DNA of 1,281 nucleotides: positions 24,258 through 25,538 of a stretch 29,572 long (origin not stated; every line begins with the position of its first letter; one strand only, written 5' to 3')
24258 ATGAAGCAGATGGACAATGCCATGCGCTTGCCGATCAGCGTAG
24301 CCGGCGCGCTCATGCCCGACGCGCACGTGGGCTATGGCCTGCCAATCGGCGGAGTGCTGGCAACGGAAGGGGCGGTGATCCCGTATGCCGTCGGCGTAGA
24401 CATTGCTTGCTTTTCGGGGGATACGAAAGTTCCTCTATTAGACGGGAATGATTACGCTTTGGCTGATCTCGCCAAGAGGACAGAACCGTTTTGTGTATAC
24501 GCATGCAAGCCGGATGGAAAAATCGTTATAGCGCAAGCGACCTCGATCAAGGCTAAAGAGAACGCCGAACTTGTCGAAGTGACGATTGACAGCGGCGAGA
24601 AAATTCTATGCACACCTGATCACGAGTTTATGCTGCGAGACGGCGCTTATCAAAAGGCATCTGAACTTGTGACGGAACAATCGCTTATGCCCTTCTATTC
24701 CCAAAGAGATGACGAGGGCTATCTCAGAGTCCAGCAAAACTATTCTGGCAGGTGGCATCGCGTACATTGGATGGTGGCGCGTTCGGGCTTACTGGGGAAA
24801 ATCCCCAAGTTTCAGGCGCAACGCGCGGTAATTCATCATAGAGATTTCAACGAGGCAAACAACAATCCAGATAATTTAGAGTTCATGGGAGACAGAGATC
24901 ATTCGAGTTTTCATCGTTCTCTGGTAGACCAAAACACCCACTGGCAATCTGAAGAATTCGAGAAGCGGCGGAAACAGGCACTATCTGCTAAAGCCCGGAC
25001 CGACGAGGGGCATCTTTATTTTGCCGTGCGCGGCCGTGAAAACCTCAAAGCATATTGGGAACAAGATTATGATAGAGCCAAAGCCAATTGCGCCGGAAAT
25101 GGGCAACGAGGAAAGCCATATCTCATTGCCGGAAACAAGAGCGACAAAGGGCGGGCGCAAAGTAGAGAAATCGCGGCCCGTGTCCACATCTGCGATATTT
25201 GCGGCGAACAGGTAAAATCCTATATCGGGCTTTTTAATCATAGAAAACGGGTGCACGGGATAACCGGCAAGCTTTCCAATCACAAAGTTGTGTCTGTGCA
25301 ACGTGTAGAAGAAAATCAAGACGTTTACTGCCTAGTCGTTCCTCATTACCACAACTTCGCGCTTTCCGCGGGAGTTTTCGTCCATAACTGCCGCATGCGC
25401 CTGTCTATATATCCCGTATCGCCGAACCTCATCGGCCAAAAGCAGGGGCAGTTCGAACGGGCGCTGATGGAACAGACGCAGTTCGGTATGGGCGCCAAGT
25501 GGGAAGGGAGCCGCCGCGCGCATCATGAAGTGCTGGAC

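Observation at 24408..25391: RtcB intein at the catalytic Cys carrying an HNH rather than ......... endonuclease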

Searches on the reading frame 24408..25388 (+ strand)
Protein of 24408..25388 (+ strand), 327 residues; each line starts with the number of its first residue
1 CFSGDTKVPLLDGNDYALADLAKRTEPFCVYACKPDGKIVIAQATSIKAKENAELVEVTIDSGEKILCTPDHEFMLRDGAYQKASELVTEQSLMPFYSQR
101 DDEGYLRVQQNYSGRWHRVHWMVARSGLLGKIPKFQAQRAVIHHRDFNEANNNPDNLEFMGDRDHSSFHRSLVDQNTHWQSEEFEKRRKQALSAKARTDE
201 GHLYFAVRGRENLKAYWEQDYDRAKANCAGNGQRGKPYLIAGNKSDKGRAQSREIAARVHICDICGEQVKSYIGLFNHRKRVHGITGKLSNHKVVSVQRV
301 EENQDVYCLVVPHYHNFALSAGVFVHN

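Call 5: search_protein_families(library=pfam, proteins=[window:24408-25388:+], max_evalue=10)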
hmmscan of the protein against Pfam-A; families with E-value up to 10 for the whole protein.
window:24408-25388:+ (327 aa): 8 families
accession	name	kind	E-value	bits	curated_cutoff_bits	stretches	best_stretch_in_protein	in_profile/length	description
PF14890.11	Intein_splicing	-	1.1e-20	74.5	35.8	1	46-327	41-155/155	Intein splicing domain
PF13392.12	HNH_3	-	0.00017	21.6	24.8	1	130-165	13-44/46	HNH endonuclease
PF13912.12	zf-C2H2_6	-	0.0016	18.8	25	1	259-283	1-25/27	C2H2-type zinc finger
PF13894.12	zf-C2H2_4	-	0.0071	17.4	27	1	260-283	1-24/24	C2H2-type zinc finger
PF23574.1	zf-C2H2_ZNF142_18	-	0.098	13.2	27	1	260-284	3-27/35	Zinc finger protein 142 C2H2 domain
PF00096.32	zf-C2H2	-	0.1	13.5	25.2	1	260-283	1-23/23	Zinc finger, C2H2 type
PF07710.16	P53_tetramer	-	0.11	12.3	20.7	1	195-212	3-21/42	P53 tetramerisation motif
PF01079.26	Hint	-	0.12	12.4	29.7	1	1-86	13-98/213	Hint module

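Call 6: search_protein_families(library=ncbifam, proteins=[window:24408-25388:+], max_evalue=1)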
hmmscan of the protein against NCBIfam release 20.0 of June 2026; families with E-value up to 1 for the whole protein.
window:24408-25388:+ (327 aa): 11 families
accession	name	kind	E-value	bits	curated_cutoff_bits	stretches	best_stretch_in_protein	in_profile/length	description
NF052663.1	RtcB_rel_intein2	exception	2e-89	301.1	1050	1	1-327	78-310/626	intein-containing RctB family protein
TIGR01445.1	intein_Nterm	domain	7.7e-10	39.6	24.5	1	1-75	1-82/83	intein N-terminal splicing region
NF005852.0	PRK07773.1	equivalog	3.8e-05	22.2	780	1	1-90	398-487/886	replicative DNA helicase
NF011302.0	PRK14714.1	equivalog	0.00021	19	1791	1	23-103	976-1059/1350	DNA-directed DNA polymerase II large subunit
NF007079.0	PRK09532.1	equivalog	0.0011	17.2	1525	1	1-89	775-863/876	DNA polymerase III subunit alpha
TIGR01443.1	intein_Cterm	domain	0.0013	18.9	15.6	1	305-327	1-23/24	intein C-terminal splicing region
NF038136.1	rSAM_Rv_intein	exception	0.0065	15.4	700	1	1-106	76-179/574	intein-containing Rv2578c family radical SAM protein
NF038162.1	RtcB_rel_intein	exception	0.011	13.7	1150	0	276-327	526-578/961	intein-containing RtcB family protein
NF011287.0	PRK14698.1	equivalog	0.022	12.8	1238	1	23-75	281-332/1017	V-type ATP synthase subunit A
NF011491.0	PRK14898.1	equivalog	0.052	11.5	783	1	46-78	143-175/860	DNA-directed RNA polymerase subunit A''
NF011418.0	PRK14845.1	equivalog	0.54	7.9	756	1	31-91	68-128/1049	translation initiation factor IF-2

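Call 7: search_solved_structures(query=window:24408-25388:+, max_evalue=10, show_alignments=3)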
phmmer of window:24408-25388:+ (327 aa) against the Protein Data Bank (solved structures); distinct sequences matched with E-value up to 10: 22.
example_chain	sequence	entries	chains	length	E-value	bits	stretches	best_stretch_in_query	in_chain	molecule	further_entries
2lqm_A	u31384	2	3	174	2.2e-06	30.4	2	286-327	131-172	Pho radA intein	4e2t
4e2u_A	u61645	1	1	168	2.8e-06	30.1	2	286-327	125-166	Pho radA intein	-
7qil_A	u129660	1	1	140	7.9e-05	25.4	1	5-97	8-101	DnaE intein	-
8ubs_A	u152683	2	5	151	0.0021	20.7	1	49-94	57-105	NrdJ-1 | Nrdj-1 intein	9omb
2keq_A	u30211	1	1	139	0.0049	19.5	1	23-88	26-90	DNA polymerase III alpha subunit, Nucleic acid binding OB-fold tRNA/helicase-type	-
4kl5_A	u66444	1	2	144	0.0056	19.3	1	23-88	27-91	DNA polymerase III, alpha subunit, Nucleic acid binding, OB-fold, tRNA/helicase-type chime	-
5ol7_A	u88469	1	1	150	0.023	17.3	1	23-88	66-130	DNA-directed DNA polymerase,DNA-directed DNA polymerase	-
5ol6_A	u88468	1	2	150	0.024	17.2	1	23-88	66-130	Nucleic acid binding, OB-fold, tRNA/helicase-type,DNA-directed DNA polymerase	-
1zd7_A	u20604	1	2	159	0.035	16.7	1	18-89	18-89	DNA polymerase III alpha subunit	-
3nzm_A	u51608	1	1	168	0.043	16.4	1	18-89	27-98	DNA polymerase III subunit alpha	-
5ol1_A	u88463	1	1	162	0.045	16.3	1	28-88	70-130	DNA polymerase III subunit alpha,DNA polymerase III subunit alpha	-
4qfq_A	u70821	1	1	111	0.068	15.7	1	3-89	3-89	DNA polymerase III, alpha subunit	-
7qst_A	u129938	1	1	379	0.07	15.7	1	24-75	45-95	V-type ATP synthase subunit A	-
5ol5_A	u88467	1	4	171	0.072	15.6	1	28-88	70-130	DNA polymerase III subunit alpha,DNA polymerase III subunit alpha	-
4kl6_A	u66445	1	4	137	0.086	15.4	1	23-86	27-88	DNA-directed DNA polymerase,Nucleic acid binding, OB-fold, tRNA/helicase-type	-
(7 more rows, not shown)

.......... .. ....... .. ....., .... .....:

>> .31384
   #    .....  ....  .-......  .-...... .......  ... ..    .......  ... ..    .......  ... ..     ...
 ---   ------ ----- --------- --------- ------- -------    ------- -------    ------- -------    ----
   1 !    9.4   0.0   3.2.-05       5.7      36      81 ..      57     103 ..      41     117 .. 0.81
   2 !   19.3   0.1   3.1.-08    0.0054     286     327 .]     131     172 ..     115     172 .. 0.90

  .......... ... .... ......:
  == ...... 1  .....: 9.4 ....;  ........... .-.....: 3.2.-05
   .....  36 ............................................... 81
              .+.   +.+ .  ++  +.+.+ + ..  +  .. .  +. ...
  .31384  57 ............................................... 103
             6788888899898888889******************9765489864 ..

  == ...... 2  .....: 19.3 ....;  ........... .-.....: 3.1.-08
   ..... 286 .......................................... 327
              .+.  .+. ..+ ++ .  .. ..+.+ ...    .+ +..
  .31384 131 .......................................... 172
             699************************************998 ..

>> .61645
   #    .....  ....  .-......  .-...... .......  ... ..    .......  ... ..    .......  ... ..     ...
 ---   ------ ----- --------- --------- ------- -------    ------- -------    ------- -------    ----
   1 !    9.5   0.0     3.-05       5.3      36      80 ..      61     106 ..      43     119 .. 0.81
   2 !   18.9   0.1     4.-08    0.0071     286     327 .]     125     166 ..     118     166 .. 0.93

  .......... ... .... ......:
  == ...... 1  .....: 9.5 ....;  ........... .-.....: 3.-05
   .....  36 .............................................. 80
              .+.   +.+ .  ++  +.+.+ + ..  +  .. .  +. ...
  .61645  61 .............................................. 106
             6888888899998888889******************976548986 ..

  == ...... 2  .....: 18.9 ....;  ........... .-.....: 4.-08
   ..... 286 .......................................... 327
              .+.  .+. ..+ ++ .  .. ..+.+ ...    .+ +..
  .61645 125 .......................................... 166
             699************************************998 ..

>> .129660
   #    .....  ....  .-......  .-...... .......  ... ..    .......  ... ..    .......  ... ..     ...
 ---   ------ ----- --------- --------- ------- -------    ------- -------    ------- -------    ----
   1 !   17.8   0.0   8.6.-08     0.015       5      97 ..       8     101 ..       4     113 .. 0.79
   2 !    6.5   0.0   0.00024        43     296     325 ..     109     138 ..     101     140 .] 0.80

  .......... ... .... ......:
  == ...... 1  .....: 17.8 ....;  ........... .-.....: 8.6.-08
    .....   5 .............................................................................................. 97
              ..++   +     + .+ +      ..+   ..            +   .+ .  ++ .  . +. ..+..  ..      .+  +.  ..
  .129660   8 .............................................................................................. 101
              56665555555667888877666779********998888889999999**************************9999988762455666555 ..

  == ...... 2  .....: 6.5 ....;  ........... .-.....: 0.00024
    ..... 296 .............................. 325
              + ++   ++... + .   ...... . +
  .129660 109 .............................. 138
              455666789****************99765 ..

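Call 33: find_related_loci(query=window:24408-25388:+, collection=genome_contigs, flank=2500)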
Query window:24408-25388:+ (327 aa) in genome_contigs; peptide patterns used: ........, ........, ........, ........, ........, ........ (x = any residue, [..] = any of these).
287 stretches matched a pattern; 165 encode a relative of the query (tblastn E <= 1e-3); the best 80 are kept; 80 distinct loci.
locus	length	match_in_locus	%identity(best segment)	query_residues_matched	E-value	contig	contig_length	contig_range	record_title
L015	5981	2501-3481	79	1-327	0e+0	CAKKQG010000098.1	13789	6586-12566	Anaerolineales bacterium isolate Hainich-H52-bin129-1 genome assembly, contig: H52-bin129_1_Hain_H52_02um_R3_3515_length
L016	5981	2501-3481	76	1-327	1e-179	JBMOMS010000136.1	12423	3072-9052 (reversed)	MAG: Chloroflexota bacterium isolate Betzabe_MAG056 MAG056_136, whole genome shotgun sequence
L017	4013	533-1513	74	1-327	5e-180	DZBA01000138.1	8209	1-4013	MAG TPA_asm: Anaerolinea thermophila isolate SulCav_PC08_66_51_18 SulCav_PC08-66_9133_length_8209_cov_9.357371, whole ge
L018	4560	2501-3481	75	1-327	3e-178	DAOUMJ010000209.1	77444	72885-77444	MAG TPA_asm: Anaerolineales bacterium isolate W58_115 k99_195027, whole genome shotgun sequence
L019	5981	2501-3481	73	1-327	3e-175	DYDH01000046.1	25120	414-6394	MAG TPA_asm: Herpetosiphon sp. isolate IMS_BF NODE_358_length_25237_cov_5.89139, whole genome shotgun sequence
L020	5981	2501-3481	72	1-327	1e-174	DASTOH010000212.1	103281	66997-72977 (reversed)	MAG TPA_asm: Anaerolineales bacterium isolate SMAG_U2165 k141_146488, whole genome shotgun sequence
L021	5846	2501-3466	60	1-327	9e-139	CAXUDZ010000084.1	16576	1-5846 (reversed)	MAG TPA_asm: uncultured Abditibacterium sp. isolate public_SRR14722176_metawrap_bin.6 genome assembly, contig: public_SR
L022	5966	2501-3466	59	1-327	4e-132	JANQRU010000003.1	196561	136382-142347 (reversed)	MAG: Pyrinomonadaceae bacterium isolate IP29b_bin.76 k99_3020215, whole genome shotgun sequence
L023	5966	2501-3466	57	1-327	1e-129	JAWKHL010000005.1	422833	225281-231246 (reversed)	MAG: Pyrinomonadaceae bacterium isolate BC1.148 BC1.148.fa-5, whole genome shotgun sequence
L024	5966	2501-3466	56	1-327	3e-129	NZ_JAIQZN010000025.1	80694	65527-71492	Argonema antarcticum A004/B2 NODE_52_length_80694_cov_13.480631, whole genome shotgun sequence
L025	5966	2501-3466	56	1-327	2e-129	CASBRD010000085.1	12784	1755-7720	MAG: uncultured cyanobacterium isolate PMM_0008 genome assembly, contig: PMM_0008_000000000085, whole genome shotgun seq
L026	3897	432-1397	55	1-327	2e-125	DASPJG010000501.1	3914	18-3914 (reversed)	MAG TPA_asm: Pyrinomonadaceae bacterium isolate SMAG_U12003 k141_434151, whole genome shotgun sequence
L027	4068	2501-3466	55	1-327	1e-123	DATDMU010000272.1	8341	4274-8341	MAG TPA_asm: Myxococcales bacterium isolate SMAG_U419 k141_1777846, whole genome shotgun sequence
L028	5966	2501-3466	54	1-327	1e-121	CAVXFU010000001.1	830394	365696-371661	MAG: Pyrinomonadaceae bacterium isolate MFD02581.bin.1.259 genome assembly, contig: contig_10438, whole genome shotgun s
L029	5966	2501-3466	54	1-327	1e-119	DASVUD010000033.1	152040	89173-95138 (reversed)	MAG TPA_asm: Pyrinomonadaceae bacterium isolate SMAG_U3308 k141_493125, whole genome shotgun sequence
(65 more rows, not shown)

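Call 43: predict_structure(alignment_id=A1)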
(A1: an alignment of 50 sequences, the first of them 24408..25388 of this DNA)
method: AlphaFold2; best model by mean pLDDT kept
length: 327 residues; sequences in the alignment: 50
mean_pLDDT: 89.7   pTM: 0.72
mean pLDDT of the five models: 89.7, 89.3, 89.0, 86.9, 85.9
residues with pLDDT >= 90: 194; 70-90: 122; 50-70: 11; < 50: 0
segments of 3 or more residues with pLDDT < 50: none
pLDDT, mean of each block of 10 residues (from residue 1): 97 97 96 94 97 97 96 95 97 95 93 92 95 95 94 97 92 73 81 84 82 87 79 75 83 79 81 81 73 95 95 97 97
secondary structure, 60 per line:
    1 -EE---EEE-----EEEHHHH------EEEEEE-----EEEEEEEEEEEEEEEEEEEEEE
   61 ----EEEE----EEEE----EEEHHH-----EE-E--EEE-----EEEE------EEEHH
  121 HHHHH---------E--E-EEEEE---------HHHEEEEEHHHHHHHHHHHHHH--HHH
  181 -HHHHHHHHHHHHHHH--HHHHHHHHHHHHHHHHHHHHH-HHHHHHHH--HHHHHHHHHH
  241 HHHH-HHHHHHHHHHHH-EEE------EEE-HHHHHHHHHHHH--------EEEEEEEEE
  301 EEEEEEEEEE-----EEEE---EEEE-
elements in order: E7-9 E15-17 H18-21 E28-33 E39-60 E65-68 E73-76 E81-83 E98-100 E106-109 E116-118 H119-125 E140-144 E157-161 H162-175 H182-196 H199-219 H221-228 H231-244 H246-257 E259-261 E268-270 H272-283 E292-310 E316-319 E323-326

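Call 48: fold_search(model_id=the predicted structure, library=pdb)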
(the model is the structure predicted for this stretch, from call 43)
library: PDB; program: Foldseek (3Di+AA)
matches with E <= 10: 421; with E <= 0.001: 46
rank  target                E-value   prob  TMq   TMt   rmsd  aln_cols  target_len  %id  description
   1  1dq3                  2.9e-07  1.00  0.38  0.29  17.5       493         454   13  CRYSTAL STRUCTURE OF AN ARCHAEAL INTEIN-ENCODED HOMING ENDONUCLEASE PI-PFUI (released 2000-07-05)
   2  5i0a                  1.2e-06  1.00  0.25  0.56   4.7       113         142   23  RecA mini intein in complex with cisplatin (released 2016-09-21)
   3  4gig                  1.7e-06  1.00  0.36  0.70  16.0       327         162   10  crystal structure of T69A mutant of trapped Dnae intein precursor (released 2013-03-06)
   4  1zd7_A                1.9e-06  1.00  0.39  0.76  10.1       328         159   10  1.7 Angstrom Crystal Structure Of Post-Splicing Form of a dnaE Intein from Synechocystis Sp. Pcc 6803 (released 2006-01-24)
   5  6frg                  3.2e-06  1.00  0.36  0.73   9.5       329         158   10  Crystal structure of G-1F mutant of Ssp DnaB Mini-Intein variant M86 (released 2019-01-30)
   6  4kl5_A                3.6e-06  1.00  0.36  0.79   8.7       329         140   11  Crystal structure of NpuDnaE intein (released 2013-09-04)
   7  2in9                  4.3e-06  1.00  0.25  0.57   4.7       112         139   24  crystal structure of Mtu recA intein, splicing domain (released 2007-05-01)
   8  4e2t_A                4.3e-06  1.00  0.34  0.61  10.9       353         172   13  Crystal Structures of RadA intein from Pyrococcus horikoshii (released 2012-05-16)
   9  4kl5_B                5.5e-06  1.00  0.38  0.83   2.5       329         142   11  Crystal structure of NpuDnaE intein (released 2013-09-04)
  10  1zde                  5.5e-06  1.00  0.27  0.53   2.1        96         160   18  1.95 Angstrom Crystal Structure of a dnaE Intein Precursor from Synechocystis Sp. Pcc 6803 (released 2006-01-24)
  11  3nzm                  5.8e-06  1.00  0.27  0.51   3.6       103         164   17  Crystal structure of DNAE intein with N-extein in redox trap (released 2011-06-01)
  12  4o1r                  6.2e-06  1.00  0.36  0.80   5.0       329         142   11  Crystal structure of NpuDnaB intein (released 2014-03-19)
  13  3ifj_A                6.6e-06  1.00  0.25  0.57   4.6       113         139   22  Crystal structure of Mtu recA intein, splicing domain (released 2009-10-06)
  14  2imz_A                7.9e-06  1.00  0.27  0.58   2.7       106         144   21  Crystal structure of Mtu recA intein splicing domain (released 2007-05-01)
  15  2in0                  7.9e-06  1.00  0.25  0.57   4.5       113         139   22  crystal structure of Mtu recA intein splicing domain (released 2007-05-01)
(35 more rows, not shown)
